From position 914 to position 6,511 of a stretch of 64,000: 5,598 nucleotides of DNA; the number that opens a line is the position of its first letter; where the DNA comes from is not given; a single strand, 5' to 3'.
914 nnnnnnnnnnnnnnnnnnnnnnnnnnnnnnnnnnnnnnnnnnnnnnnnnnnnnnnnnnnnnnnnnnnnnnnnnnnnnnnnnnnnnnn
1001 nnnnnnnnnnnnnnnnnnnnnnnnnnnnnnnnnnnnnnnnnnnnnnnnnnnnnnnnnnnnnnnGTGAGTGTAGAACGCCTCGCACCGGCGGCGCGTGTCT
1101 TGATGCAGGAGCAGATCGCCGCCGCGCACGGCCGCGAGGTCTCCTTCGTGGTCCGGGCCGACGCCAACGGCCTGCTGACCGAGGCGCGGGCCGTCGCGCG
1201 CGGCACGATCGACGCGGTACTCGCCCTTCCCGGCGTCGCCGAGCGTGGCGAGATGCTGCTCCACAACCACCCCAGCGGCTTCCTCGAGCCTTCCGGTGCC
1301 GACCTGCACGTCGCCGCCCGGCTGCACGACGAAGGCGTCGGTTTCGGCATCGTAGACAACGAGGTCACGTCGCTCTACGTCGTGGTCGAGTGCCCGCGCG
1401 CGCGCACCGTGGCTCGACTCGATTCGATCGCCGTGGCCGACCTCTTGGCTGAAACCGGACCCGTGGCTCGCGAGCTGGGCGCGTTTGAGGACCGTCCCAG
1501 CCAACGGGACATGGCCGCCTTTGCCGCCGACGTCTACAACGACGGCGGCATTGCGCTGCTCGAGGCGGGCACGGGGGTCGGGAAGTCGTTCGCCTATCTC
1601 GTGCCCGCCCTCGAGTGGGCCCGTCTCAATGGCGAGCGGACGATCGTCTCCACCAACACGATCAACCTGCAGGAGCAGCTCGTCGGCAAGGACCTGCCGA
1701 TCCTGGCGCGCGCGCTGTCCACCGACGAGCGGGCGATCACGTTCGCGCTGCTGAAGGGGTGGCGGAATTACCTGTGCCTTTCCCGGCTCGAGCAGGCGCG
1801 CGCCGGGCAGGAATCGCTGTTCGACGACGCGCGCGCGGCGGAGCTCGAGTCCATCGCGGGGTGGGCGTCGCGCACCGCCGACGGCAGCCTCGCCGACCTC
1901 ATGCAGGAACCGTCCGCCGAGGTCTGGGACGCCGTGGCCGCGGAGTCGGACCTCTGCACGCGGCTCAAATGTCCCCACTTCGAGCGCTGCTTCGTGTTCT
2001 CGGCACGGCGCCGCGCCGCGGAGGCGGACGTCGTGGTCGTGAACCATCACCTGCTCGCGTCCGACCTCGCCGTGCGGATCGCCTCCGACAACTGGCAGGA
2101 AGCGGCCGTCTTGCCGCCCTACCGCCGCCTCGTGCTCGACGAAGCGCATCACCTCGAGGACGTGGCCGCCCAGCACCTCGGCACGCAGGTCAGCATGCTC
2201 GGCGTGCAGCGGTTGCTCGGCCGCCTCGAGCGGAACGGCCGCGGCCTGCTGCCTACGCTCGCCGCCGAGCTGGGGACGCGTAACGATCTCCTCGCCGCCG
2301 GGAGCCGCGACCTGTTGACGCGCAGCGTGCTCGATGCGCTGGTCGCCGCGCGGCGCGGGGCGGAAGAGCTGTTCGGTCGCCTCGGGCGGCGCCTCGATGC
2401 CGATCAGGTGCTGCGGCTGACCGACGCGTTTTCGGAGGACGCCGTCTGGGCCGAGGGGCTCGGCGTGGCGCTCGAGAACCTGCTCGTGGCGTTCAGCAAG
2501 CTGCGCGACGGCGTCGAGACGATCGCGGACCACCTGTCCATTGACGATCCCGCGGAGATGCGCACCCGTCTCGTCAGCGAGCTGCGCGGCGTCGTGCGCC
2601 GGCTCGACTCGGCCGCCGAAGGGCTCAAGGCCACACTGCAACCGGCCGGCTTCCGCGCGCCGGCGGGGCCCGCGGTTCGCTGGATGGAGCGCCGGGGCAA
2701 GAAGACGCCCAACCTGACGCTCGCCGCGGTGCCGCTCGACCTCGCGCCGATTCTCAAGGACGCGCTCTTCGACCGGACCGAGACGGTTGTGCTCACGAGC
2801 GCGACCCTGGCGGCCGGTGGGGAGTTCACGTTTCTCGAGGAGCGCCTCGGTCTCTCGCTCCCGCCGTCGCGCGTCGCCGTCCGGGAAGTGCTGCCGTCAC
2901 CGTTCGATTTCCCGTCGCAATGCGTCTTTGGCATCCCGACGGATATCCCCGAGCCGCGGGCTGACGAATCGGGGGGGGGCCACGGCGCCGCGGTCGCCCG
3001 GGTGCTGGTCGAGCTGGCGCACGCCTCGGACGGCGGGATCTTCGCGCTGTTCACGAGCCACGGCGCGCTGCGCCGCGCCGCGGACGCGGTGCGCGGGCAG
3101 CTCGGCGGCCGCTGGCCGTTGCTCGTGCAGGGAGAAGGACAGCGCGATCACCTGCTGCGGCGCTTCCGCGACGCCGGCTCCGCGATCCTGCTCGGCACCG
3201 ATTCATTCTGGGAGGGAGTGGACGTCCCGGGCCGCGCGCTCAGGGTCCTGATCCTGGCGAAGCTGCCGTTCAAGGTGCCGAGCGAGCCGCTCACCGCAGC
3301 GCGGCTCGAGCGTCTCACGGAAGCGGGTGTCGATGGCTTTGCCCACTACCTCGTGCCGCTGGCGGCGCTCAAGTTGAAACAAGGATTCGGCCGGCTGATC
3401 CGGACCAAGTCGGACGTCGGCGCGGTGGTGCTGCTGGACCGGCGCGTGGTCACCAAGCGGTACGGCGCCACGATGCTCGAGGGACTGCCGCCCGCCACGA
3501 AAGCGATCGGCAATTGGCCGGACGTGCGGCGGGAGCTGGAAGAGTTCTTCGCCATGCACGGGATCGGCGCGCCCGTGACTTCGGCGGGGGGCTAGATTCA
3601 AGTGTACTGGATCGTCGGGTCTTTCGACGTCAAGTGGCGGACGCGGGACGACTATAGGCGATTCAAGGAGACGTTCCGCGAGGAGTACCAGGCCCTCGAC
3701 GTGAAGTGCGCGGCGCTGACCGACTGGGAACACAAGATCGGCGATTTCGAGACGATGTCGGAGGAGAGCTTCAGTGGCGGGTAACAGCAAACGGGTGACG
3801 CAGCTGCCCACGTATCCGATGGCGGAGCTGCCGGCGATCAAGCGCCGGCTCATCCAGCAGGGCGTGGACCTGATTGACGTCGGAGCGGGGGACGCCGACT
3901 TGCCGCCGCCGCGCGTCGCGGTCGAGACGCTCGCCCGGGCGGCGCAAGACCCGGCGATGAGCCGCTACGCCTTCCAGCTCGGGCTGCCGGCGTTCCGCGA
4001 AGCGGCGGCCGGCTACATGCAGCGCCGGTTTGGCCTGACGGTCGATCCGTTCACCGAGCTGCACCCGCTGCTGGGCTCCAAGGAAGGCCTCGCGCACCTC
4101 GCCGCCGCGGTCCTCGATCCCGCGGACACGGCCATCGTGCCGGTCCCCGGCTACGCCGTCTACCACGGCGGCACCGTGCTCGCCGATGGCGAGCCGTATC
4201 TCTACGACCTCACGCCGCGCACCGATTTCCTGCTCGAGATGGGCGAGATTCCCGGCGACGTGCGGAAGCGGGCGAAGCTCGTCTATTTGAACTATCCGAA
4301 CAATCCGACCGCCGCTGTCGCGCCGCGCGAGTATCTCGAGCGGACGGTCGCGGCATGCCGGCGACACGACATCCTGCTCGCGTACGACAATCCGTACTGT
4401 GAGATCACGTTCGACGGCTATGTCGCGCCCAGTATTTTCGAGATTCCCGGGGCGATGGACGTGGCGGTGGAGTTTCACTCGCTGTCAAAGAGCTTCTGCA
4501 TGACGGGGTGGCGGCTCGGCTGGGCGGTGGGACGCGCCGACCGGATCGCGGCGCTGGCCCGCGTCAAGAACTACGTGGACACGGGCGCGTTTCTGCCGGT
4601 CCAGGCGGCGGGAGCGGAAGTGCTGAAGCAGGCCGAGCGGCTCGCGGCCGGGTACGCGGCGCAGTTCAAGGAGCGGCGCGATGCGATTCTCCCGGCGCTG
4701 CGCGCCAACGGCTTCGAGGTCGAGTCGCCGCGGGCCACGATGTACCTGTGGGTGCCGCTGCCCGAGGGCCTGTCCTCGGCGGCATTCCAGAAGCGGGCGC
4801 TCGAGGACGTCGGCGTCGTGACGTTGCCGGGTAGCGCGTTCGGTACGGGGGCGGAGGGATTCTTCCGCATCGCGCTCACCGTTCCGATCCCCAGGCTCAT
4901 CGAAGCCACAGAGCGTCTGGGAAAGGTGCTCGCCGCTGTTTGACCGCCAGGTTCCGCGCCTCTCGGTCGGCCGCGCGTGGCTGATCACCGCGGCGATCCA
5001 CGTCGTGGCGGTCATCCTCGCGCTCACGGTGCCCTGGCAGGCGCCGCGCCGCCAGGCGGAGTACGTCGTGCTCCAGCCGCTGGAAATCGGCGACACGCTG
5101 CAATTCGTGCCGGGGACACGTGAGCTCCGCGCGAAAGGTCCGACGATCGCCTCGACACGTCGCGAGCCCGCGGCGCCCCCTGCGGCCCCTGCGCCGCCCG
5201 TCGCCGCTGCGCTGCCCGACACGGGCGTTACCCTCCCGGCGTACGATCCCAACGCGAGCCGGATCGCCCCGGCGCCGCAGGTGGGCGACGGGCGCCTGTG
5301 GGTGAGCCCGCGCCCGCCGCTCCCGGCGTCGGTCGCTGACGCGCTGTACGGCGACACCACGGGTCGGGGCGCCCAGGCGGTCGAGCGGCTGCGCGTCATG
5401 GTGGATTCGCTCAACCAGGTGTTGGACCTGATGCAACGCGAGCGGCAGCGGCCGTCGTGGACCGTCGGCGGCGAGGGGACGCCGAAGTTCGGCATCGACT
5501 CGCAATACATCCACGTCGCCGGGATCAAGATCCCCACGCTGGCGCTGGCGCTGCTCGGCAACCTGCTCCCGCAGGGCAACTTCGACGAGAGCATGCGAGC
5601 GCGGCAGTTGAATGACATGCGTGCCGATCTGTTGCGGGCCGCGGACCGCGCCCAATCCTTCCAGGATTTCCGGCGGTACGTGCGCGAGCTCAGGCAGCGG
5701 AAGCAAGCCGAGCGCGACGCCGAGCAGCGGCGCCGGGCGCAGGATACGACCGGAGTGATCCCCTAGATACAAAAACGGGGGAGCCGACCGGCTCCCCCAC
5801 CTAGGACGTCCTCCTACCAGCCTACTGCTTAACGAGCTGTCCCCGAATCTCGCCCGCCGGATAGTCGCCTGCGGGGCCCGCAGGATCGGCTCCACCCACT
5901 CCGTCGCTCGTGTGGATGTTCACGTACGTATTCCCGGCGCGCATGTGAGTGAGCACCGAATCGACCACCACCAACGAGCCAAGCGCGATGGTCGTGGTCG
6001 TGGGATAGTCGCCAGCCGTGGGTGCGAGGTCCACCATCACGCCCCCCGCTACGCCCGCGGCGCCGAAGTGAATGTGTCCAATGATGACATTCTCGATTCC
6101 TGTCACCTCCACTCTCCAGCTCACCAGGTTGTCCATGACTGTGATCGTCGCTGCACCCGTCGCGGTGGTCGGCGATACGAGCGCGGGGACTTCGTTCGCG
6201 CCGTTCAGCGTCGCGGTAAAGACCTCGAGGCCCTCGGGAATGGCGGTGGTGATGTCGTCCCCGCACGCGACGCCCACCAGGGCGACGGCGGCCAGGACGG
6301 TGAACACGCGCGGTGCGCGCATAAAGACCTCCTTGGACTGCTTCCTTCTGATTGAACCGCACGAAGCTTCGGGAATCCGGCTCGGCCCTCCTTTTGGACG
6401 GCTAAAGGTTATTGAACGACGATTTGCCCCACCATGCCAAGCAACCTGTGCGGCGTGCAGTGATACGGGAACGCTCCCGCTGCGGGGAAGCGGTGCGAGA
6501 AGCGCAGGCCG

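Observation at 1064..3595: JAMM/JAB (RadC-like) metalloprotease domain fused to the N-terminus of an XPD/DinG-type Fe-S helicase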

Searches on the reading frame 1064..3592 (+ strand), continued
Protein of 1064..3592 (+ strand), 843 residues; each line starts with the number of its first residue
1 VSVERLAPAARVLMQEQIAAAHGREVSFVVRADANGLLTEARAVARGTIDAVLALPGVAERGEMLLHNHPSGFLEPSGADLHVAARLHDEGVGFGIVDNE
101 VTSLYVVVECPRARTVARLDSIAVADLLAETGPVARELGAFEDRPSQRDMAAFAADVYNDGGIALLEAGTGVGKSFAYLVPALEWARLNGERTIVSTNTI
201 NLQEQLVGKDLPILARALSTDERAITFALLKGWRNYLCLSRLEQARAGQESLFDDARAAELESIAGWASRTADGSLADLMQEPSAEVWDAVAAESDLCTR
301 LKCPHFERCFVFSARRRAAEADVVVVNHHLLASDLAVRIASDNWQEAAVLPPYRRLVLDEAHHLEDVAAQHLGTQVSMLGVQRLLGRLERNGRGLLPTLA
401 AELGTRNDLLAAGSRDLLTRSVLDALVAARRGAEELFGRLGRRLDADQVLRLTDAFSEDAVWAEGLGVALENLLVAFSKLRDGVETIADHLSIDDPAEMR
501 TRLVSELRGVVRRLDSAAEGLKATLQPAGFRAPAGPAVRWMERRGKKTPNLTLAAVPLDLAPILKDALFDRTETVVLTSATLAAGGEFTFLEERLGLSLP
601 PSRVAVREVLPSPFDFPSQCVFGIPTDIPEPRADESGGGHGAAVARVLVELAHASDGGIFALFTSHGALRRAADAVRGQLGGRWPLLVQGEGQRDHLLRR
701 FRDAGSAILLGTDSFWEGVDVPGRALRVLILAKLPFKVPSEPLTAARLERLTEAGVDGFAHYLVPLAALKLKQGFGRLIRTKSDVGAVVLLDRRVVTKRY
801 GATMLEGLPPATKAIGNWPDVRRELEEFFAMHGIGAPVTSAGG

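Call 35: predict_structure(alignment_id=A1)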
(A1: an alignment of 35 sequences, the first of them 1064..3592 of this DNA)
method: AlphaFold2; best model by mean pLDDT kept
length: 843 residues; sequences in the alignment: 35
mean_pLDDT: 88.1   pTM: 0.85
mean pLDDT of the five models: 88.1, 87.5, 85.9, 85.4, 84.9
residues with pLDDT >= 90: 502; 70-90: 283; 50-70: 49; < 50: 9
segments of 3 or more residues with pLDDT < 50: 837-843
pLDDT, mean of each block of 10 residues (from residue 1): 83 95 92 86 87 72 88 83 77 90 89 80 95 89 93 97 96 95 94 93 91 92 87 92 80 78 93 88 86 75 79 89 96 92 81 94 93 91 89 83 84 91 95 95 85 88 92 97 93 66 82 92 76 74 82 93 94 96 91 94 94 94 94 64 93 94 90 90 90 88 93 80 88 84 91 93 92 87 92 93 89 96 96 66 34
secondary structure, 60 per line:
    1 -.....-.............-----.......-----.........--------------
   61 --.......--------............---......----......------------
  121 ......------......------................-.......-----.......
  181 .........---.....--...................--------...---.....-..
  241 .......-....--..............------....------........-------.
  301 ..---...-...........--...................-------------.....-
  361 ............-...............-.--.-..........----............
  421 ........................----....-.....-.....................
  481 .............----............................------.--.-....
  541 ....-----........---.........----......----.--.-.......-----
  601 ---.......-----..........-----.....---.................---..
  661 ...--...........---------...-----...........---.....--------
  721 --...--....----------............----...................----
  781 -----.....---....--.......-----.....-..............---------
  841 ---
elements in order (helices of 4 or more, strands of 3 or more residues): H8-20 E26-32 E38-46 E63-69 H78-89 E93-98 E103-108 H121-126 H133-138 H145-160 E162-168 H174-189 E193-197 H200-218 E227-229 H239-247 H249-252 H255-268 H285-291 H310-320 E323-327 H328-341 E355-359 H361-372 E374-377 H378-388 H395-404 H409-444 E449-452 H454-458 H460-493 H498-525 E537-544 E550-557 H561-569 E574-579 H589-595 E604-610 H616-619 E620-625 H631-635 H639-655 E659-663 H666-676 E686-688 H694-704 E708-712 E728-731 H742-753 H758-776 E786-790 H794-797 H800-806 E812-816 H818-831

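Call 43: fold_search(model_id=the predicted structure, library=pdb)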
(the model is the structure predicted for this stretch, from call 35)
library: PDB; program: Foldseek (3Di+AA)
matches with E <= 10: 1334; with E <= 0.001: 346
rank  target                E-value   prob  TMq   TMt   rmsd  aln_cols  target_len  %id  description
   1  6fwr_A                1.1e-41  1.00  0.65  0.77   5.4       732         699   25  Structure of DinG in complex with ssDNA (released 2018-12-19)
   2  6fws_B                4.1e-40  1.00  0.58  0.69   6.4       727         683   25  Structure of DinG in complex with ssDNA and ADPBeF (released 2018-12-19)
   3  6fws_A                5.8e-40  1.00  0.59  0.71   6.5       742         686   26  Structure of DinG in complex with ssDNA and ADPBeF (released 2018-12-19)
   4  9ii8_A                2.1e-30  1.00  0.60  0.56   7.2       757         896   18  Crystal structure of Staphylococcus aureus DinG protein in complex with ssDNA (released 2025-06-25)
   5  8zef_A                1.8e-28  1.00  0.60  0.57   6.3       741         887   18  Crystal structure of Staphylococcus aureus DinG protein in complex with ssDNA and Ca2+ (released 2025-05-21)
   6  8e2w                  1.4e-25  1.00  0.50  0.68   7.5       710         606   19  Structure of CRISPR-Associated DinG (released 2023-06-21)
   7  7xex_C                6.1e-25  1.00  0.51  0.69   7.0       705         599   20  Crystal strucutre of apoCasDinG (released 2023-07-26)
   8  7xex_A                1.0e-24  1.00  0.51  0.71   6.6       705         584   19  Crystal strucutre of apoCasDinG (released 2023-07-26)
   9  8s35_M                2.8e-24  1.00  0.51  0.67   9.7       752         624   17  DNA-bound Type IV-A3 CRISPR effector in complex with DinG helicase from K. pneumoniae (state I) (released 2024-11-06)
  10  7xf0_A                3.0e-24  1.00  0.50  0.69   7.1       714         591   18  Crystal strucutre of CasDinG in complex with ATP (released 2023-07-26)
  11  8v44                  4.2e-24  1.00  0.48  0.66   7.9       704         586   19  N-terminal truncation of CRISPR-associated DinG (released 2024-01-17)
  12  9kqh_A                9.9e-24  1.00  0.50  0.56  12.0       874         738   14  Crystal structure of Finegoldia magna DinG in complex with ssDNA and ADPNP (released 2025-12-03)
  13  7xf0_C                2.3e-23  1.00  0.53  0.73   5.9       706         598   19  Crystal strucutre of CasDinG in complex with ATP (released 2023-07-26)
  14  9p55                  2.7e-23  1.00  0.51  0.67   9.0       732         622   16  Structure of DNA-free long form XPD from Thermoplasma acidophilum (released 2026-01-21)
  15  7xex_B                3.1e-23  1.00  0.51  0.70   6.7       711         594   20  Crystal strucutre of apoCasDinG (released 2023-07-26)
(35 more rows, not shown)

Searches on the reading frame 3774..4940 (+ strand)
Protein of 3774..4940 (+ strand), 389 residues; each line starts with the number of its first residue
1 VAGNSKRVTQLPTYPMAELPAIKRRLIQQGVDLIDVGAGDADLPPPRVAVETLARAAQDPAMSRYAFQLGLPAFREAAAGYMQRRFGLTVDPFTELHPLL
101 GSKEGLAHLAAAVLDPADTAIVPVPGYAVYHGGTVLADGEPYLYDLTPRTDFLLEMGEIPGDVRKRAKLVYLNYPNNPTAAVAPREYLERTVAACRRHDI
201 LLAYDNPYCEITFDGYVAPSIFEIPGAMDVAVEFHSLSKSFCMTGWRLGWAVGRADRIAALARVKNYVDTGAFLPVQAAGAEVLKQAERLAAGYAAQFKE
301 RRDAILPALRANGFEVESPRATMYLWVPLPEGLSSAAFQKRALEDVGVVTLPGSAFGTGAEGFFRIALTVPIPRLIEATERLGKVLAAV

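Call 31: search_protein_families(library=pfam, proteins=[window:3774-4940:+], max_evalue=0.01)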
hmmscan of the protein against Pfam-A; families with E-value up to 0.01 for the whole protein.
window:3774-4940:+ (389 aa): 1 family
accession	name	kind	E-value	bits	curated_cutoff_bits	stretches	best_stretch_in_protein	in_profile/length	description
PF00155.27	Aminotran_1_2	-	1.3e-48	166.5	19.7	1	32-380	2-359/361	Aminotransferase class I and II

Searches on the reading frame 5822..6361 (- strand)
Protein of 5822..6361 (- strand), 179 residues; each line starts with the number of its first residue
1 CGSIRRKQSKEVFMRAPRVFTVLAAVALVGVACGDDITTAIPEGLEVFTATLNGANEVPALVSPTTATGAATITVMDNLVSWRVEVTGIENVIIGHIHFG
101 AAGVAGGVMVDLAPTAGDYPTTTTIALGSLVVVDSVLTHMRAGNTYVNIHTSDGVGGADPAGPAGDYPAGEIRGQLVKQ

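Call 31: search_protein_families(library=pfam, proteins=[window:5822-6361:-], max_evalue=0.01)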
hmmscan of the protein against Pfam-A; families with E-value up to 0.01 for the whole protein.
window:5822-6361:- (179 aa): 1 family
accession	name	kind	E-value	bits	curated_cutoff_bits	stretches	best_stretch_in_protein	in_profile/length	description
PF07452.17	CHRD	-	2.3e-22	80.5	24.1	1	48-157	1-111/117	CHRD domain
